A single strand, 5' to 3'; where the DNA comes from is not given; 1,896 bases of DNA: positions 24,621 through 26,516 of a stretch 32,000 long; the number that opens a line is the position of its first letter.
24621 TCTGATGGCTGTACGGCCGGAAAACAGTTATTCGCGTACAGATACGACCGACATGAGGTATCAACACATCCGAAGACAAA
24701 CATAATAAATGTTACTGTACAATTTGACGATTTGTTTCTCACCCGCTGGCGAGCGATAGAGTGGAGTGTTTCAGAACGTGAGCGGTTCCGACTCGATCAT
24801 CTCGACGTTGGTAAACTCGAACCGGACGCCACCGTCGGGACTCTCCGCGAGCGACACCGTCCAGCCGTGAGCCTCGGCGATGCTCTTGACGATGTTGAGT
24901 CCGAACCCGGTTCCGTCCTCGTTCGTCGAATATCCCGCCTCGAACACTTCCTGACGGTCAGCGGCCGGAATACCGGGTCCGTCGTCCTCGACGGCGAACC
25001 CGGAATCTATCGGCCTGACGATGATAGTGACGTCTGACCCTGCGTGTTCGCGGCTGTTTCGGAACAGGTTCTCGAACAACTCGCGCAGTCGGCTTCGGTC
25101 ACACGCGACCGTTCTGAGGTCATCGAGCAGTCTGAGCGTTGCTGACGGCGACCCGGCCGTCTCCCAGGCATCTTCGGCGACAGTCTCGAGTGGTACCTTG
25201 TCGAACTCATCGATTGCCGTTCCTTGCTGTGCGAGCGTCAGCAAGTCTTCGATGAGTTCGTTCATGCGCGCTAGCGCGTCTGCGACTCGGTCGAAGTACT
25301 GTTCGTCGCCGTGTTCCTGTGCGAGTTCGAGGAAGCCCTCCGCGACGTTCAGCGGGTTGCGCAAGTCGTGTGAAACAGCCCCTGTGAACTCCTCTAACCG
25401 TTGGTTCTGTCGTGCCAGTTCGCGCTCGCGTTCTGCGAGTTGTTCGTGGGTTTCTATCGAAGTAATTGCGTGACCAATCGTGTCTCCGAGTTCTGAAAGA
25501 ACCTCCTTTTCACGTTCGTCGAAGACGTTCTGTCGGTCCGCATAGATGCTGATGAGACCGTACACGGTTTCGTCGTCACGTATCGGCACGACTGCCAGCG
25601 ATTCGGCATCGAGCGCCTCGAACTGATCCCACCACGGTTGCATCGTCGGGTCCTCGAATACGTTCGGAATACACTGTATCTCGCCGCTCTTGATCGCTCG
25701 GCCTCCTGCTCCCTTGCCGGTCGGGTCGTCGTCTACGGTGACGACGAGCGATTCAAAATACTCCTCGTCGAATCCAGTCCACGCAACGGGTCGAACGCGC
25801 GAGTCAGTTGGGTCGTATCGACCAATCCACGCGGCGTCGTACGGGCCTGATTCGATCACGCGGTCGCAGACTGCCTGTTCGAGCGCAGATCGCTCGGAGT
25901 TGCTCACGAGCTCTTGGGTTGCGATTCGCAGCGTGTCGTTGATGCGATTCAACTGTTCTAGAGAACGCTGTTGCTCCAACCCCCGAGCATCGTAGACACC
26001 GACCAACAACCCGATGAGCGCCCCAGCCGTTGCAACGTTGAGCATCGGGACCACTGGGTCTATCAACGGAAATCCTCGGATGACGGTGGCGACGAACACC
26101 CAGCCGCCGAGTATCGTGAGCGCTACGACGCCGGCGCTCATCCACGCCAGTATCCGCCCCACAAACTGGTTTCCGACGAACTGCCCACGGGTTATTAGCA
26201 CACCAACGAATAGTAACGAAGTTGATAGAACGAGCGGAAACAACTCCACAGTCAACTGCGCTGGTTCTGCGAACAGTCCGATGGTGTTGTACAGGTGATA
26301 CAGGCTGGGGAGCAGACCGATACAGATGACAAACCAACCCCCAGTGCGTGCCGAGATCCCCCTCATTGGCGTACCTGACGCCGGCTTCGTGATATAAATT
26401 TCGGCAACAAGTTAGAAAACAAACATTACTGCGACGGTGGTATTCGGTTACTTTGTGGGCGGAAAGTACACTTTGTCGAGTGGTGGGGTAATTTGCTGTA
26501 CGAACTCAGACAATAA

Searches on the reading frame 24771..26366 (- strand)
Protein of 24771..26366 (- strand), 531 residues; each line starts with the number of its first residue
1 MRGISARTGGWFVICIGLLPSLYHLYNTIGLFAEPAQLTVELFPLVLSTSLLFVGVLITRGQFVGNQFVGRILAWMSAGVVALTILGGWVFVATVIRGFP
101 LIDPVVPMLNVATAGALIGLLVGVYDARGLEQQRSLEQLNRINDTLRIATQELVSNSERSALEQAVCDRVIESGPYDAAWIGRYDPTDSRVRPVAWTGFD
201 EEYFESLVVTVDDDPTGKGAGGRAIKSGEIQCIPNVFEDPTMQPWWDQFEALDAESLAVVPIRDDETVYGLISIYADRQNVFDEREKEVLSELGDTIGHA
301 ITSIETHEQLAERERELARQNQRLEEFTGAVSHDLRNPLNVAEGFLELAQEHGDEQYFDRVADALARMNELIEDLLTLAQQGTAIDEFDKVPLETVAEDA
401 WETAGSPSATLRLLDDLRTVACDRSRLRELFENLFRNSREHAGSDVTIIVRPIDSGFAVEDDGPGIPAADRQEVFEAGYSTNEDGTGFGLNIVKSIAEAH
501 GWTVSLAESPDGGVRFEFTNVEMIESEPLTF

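Call 6: search_protein_families(library=pfam, proteins=[window:24771-26366:-], max_evalue=0.1)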
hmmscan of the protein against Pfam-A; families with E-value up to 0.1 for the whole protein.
window:24771-26366:- (531 aa): 6 families
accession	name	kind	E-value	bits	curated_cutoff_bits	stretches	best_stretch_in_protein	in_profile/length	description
PF02518.31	HATPase_c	-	1e-19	71.5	26.4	1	423-519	2-106/111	Histidine kinase-, DNA gyrase B-, and HSP90-like ATPase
PF13185.12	GAF_2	-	1.4e-18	67.8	28.6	1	161-301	6-135/136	GAF domain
PF00512.31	HisKA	-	4.5e-15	55.9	26.9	1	324-381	2-63/66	His Kinase A (phospho-acceptor) domain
PF01590.32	GAF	-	1.1e-11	45.9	22.4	1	209-301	44-133/133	GAF domain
PF13492.12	GAF_3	-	0.0011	19.9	27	1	184-301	27-127/129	GAF domain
PF16926.10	HisKA_4TM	-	0.0018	18.5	22.6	1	49-130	44-124/130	Archaeal 4TM region of histidine kinase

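Call 7: search_protein_families(library=padloc, proteins=[window:24771-26366:-], max_evalue=0.1)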
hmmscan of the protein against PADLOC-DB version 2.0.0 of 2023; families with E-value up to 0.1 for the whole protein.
window:24771-26366:- (531 aa): 1 family
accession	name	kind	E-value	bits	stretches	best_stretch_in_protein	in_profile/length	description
PDLC02815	DpdC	-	0.0086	13.5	1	396-437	266-308/312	DpdC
